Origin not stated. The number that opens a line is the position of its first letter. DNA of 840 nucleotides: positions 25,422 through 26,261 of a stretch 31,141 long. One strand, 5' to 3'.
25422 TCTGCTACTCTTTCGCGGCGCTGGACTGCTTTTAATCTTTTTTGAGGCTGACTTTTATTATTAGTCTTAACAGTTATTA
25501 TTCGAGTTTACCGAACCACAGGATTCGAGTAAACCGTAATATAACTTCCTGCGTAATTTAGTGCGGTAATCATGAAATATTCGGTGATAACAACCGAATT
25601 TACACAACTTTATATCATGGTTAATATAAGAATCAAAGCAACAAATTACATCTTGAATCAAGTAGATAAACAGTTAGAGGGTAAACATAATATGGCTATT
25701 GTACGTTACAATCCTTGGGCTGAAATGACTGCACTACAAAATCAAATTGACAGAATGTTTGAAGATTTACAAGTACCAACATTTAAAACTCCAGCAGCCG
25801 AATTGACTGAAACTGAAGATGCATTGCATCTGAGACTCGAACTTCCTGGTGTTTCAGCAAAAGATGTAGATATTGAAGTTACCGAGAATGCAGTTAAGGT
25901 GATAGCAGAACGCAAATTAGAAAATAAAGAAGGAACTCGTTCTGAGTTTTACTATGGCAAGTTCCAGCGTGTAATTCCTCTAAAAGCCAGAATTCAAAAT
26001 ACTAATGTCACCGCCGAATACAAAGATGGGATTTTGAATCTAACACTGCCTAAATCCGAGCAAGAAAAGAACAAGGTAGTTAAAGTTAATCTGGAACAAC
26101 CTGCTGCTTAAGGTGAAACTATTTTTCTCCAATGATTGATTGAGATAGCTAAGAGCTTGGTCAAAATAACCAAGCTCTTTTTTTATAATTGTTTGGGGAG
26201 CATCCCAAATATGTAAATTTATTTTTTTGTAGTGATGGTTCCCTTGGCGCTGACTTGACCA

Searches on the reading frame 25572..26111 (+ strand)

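Call 7: search_protein_families(library=pfam, proteins=[window:25572-26111:+])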
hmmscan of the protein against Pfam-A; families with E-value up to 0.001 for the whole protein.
window:25572-26111:+ (179 aa): 2 families
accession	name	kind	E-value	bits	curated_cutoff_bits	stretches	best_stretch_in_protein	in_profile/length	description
PF00011.27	HSP20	-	5.7e-19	68.6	20.8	1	79-171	3-98/102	Hsp20/alpha crystallin family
PF17886.7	ArsA_HSP20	-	0.00063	19.7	22.5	0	83-157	2-61/63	HSP20-like domain found in ArsA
